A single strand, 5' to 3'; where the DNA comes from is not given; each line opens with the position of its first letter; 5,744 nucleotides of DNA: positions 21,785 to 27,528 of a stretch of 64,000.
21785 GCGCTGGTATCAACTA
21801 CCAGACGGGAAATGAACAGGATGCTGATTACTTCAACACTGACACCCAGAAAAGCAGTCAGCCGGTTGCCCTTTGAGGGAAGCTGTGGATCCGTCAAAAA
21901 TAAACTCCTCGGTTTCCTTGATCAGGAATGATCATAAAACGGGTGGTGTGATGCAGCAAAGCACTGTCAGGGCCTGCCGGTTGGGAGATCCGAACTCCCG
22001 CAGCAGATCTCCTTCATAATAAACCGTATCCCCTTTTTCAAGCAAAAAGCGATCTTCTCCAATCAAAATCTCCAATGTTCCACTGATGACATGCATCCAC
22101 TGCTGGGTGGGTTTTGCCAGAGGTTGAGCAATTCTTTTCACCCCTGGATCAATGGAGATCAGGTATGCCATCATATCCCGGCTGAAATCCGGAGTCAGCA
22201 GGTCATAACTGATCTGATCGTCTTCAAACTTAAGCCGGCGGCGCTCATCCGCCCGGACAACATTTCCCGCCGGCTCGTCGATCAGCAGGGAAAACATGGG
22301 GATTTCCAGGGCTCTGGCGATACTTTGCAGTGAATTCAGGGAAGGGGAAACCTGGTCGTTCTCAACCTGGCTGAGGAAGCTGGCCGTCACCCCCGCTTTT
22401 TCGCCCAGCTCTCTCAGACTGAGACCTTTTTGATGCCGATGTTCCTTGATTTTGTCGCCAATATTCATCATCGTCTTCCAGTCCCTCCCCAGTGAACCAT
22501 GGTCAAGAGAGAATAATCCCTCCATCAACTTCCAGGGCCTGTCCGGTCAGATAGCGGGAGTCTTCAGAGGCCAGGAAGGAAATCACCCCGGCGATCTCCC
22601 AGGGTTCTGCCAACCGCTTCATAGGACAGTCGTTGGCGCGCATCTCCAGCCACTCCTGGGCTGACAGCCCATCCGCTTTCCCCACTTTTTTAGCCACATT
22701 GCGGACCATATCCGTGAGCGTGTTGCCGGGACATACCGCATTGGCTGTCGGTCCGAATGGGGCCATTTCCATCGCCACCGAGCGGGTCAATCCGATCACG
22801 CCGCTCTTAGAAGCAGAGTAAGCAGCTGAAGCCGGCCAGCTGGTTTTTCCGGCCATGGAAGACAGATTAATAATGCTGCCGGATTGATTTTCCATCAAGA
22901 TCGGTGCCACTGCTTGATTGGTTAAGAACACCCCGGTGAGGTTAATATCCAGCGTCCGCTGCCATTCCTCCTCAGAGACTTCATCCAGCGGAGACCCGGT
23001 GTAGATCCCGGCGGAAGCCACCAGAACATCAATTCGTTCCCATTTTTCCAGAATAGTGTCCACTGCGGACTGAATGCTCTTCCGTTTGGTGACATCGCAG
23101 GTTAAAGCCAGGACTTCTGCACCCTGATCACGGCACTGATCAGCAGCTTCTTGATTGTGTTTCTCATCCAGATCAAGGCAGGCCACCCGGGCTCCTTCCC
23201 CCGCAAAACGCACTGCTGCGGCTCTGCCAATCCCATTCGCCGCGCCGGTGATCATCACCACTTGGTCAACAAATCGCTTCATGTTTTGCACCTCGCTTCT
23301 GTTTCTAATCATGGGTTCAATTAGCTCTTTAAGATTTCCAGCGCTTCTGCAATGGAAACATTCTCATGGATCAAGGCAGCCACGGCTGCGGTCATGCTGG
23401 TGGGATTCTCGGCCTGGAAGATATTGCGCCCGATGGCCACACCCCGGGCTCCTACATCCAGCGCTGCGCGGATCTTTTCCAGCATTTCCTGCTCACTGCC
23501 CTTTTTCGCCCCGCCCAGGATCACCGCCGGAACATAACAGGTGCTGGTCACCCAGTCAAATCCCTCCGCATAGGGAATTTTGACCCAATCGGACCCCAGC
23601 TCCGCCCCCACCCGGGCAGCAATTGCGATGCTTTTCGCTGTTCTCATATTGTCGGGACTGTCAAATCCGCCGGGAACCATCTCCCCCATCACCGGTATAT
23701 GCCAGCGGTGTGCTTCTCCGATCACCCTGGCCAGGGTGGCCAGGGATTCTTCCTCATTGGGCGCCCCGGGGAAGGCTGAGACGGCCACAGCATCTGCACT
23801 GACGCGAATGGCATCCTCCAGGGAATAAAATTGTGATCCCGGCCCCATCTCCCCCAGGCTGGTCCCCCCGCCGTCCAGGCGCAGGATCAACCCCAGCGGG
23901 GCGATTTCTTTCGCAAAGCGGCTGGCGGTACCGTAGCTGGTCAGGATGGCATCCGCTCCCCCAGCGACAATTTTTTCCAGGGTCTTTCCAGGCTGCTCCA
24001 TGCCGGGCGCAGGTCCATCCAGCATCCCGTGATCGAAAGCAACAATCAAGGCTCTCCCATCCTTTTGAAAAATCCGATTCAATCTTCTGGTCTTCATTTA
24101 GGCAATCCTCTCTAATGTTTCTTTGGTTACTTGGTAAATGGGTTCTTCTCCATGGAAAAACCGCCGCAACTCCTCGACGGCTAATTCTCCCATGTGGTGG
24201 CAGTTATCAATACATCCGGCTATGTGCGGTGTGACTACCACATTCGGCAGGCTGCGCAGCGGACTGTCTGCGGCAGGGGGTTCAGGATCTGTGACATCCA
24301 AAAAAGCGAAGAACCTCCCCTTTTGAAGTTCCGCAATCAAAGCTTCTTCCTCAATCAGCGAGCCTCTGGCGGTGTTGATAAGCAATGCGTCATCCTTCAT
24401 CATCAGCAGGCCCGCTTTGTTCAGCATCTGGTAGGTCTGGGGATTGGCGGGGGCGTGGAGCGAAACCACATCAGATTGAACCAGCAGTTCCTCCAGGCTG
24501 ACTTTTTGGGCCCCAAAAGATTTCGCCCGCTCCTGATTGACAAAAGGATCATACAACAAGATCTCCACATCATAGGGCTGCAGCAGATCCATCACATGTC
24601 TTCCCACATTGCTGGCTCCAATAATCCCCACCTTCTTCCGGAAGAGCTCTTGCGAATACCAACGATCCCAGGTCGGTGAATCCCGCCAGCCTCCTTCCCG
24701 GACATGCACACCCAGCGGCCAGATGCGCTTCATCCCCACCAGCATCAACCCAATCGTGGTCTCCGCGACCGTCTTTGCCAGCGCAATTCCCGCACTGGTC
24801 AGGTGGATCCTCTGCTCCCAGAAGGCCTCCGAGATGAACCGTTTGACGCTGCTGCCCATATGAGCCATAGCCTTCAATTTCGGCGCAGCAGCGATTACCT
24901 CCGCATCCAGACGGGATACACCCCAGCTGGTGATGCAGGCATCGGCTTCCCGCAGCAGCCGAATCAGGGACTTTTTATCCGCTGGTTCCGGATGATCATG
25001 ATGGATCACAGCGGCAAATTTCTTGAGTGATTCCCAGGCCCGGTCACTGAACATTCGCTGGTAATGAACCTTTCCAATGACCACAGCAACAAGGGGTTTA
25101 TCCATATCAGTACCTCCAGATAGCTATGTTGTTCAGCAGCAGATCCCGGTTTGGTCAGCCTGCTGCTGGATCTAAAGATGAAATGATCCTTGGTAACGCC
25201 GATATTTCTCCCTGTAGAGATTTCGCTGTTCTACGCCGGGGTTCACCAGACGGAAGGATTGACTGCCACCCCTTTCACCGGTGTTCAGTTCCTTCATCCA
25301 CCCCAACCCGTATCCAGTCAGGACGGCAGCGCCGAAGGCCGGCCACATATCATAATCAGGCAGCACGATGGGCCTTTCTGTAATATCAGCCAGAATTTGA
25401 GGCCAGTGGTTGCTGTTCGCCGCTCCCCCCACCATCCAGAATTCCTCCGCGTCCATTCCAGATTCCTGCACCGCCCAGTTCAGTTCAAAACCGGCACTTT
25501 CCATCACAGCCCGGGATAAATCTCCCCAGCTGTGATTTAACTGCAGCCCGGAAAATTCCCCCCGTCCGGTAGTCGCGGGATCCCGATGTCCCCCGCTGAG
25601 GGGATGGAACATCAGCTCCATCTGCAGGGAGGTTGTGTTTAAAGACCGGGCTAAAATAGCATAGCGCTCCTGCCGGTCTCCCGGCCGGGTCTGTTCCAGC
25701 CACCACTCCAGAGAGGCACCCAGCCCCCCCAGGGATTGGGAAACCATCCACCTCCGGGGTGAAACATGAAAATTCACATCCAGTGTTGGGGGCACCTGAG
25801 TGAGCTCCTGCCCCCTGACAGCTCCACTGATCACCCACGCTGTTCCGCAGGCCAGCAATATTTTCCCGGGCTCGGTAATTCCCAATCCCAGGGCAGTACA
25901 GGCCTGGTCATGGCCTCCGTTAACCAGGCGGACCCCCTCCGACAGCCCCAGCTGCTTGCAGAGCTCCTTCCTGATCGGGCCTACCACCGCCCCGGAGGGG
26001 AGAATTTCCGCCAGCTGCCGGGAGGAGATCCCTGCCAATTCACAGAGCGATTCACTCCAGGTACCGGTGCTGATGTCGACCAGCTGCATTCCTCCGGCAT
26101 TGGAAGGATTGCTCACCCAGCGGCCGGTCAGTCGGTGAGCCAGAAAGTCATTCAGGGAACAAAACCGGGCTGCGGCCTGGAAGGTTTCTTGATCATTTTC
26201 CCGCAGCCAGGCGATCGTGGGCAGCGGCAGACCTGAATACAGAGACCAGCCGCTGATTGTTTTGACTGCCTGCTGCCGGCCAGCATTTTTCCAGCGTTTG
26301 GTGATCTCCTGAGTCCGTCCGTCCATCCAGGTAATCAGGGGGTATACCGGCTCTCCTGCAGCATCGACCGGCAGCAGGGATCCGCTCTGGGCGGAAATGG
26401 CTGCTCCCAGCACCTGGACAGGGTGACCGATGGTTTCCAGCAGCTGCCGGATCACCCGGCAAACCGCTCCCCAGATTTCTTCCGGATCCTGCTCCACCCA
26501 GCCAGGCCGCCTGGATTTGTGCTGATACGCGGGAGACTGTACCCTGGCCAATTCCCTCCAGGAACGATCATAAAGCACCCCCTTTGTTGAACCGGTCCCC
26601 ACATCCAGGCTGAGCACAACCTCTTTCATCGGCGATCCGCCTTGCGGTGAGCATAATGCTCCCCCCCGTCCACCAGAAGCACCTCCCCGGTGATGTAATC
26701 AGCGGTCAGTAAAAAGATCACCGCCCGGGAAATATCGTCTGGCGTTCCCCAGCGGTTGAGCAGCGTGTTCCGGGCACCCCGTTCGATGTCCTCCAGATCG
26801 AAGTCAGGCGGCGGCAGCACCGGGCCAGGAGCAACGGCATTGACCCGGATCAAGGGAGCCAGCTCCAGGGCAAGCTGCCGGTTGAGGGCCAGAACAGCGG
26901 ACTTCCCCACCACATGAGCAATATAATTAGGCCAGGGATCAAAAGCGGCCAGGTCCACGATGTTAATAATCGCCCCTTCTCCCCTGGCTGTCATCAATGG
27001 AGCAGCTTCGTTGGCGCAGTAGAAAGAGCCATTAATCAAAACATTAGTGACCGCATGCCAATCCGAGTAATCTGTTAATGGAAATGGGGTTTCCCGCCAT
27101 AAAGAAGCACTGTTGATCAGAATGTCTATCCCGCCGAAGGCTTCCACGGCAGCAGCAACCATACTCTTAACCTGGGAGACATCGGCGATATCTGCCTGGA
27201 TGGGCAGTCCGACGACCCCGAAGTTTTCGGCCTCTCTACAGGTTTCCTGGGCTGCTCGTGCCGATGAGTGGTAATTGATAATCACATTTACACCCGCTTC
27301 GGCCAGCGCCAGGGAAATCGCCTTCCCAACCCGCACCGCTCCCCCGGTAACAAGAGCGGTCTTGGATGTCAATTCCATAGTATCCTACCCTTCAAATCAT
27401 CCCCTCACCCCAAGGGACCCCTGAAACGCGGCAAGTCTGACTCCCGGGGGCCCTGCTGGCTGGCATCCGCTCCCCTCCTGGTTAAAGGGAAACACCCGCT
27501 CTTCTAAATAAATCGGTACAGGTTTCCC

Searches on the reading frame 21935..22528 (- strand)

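Call 71: search_protein_families(library=pfam, proteins=[window:21935-22528:-], max_evalue=0.00001)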
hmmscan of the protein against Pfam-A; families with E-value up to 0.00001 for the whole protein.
window:21935-22528:- (198 aa): 4 families
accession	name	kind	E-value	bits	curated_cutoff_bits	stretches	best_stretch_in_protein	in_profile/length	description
PF01381.28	HTH_3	-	5.4e-12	46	23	1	27-78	1-52/55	Helix-turn-helix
PF13560.12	HTH_31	-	2.2e-09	37.9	27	1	24-75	3-55/64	Helix-turn-helix domain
PF07883.17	Cupin_2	-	8.1e-06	25.9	27.2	0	125-191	4-68/70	Cupin domain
PF12844.13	HTH_19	-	9e-06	26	30.2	0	24-77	1-54/64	Helix-turn-helix domain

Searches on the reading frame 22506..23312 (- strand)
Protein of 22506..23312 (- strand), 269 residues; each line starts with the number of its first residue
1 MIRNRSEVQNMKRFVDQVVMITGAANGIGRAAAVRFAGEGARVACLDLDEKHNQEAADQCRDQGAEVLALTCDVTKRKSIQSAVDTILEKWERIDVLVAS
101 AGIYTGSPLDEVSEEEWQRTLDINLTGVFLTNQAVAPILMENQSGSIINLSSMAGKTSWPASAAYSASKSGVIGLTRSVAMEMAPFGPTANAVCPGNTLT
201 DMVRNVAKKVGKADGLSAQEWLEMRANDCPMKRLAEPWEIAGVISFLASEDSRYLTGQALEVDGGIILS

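Call 71: search_protein_families(library=pfam, proteins=[window:22506-23312:-], max_evalue=0.00001)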
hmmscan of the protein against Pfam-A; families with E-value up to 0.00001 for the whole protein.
window:22506-23312:- (269 aa): 4 families
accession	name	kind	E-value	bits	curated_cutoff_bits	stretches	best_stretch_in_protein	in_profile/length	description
PF13561.12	adh_short_C2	-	6.3e-67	226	27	1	23-266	1-235/236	Enoyl-(Acyl carrier protein) reductase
PF00106.31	adh_short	-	4.8e-62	209.4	26.6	1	17-209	1-193/195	short chain dehydrogenase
PF08659.16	KR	-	4.6e-17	62.9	22.6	1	19-170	3-154/180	KR domain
PF23441.1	SDR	-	6.2e-07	29.5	27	1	60-268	56-257/258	SDR-like rossmann domain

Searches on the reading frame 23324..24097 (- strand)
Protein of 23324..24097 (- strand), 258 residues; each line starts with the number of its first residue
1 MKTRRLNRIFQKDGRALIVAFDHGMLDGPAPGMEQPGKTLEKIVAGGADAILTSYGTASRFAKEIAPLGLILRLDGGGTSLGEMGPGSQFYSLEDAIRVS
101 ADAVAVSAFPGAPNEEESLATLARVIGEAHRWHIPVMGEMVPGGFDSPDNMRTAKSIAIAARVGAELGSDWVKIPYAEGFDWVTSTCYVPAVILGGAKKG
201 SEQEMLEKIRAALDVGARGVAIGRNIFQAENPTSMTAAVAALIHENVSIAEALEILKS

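Call 71: search_protein_families(library=pfam, proteins=[window:23324-24097:-], max_evalue=0.00001)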
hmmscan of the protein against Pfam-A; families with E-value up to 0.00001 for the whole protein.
window:23324-24097:- (258 aa): 2 families
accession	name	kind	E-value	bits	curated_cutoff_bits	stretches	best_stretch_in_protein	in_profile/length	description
PF01791.15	DeoC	-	7.5e-31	108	23.8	1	17-229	2-229/229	DeoC/LacD family aldolase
PF22649.2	Cgl0159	-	5.7e-11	42.6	27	1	152-235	160-244/251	Cgl0159-like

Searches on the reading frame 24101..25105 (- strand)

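Call 71: search_protein_families(library=pfam, proteins=[window:24101-25105:-], max_evalue=0.00001)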
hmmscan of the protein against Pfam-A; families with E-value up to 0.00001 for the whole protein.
window:24101-25105:- (335 aa): 2 families
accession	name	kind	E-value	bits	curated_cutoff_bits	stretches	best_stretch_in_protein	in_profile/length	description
PF02826.25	2-Hacid_dh_C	-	1.5e-52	178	25.1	1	118-296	1-178/178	D-isomer specific 2-hydroxyacid dehydrogenase, NAD binding domain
PF00389.36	2-Hacid_dh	-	4.5e-10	39.8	24.6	1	20-326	8-133/134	D-isomer specific 2-hydroxyacid dehydrogenase, catalytic domain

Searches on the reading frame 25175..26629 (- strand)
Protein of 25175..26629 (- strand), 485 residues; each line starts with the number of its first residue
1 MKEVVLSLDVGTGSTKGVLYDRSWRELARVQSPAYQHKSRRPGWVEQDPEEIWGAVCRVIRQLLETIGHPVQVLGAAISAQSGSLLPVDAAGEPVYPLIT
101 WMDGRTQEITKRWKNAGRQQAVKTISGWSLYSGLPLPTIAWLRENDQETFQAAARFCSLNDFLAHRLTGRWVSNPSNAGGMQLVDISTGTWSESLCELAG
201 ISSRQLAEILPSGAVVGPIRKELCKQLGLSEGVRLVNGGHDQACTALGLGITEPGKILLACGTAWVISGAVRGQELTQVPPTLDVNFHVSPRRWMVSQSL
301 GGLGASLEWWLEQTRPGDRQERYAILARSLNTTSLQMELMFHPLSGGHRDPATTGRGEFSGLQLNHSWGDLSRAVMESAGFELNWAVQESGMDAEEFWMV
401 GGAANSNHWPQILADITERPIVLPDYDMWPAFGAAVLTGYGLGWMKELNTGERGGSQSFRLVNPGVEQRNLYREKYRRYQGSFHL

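Call 71: search_protein_families(library=pfam, proteins=[window:25175-26629:-], max_evalue=0.00001)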
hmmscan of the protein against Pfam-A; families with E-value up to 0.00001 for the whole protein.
window:25175-26629:- (485 aa): 2 families
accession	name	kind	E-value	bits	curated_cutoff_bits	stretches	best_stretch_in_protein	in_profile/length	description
PF00370.27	FGGY_N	-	2.9e-60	204.3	28.8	1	5-248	2-245/245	FGGY family of carbohydrate kinases, N-terminal domain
PF02782.22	FGGY_C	-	5.4e-17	62.7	27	1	286-440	28-196/198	FGGY family of carbohydrate kinases, C-terminal domain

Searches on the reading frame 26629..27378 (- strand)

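Call 71: search_protein_families(library=pfam, proteins=[window:26629-27378:-], max_evalue=0.00001)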
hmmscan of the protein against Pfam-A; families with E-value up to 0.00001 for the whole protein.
window:26629-27378:- (250 aa): 3 families
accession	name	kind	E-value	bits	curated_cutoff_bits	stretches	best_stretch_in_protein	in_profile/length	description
PF13561.12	adh_short_C2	-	3.2e-46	158.3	27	1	17-240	8-235/236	Enoyl-(Acyl carrier protein) reductase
PF00106.31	adh_short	-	1.1e-38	133.1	26.6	1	6-188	1-183/195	short chain dehydrogenase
PF08659.16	KR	-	8.4e-10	39.3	22.6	1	7-118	2-116/180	KR domain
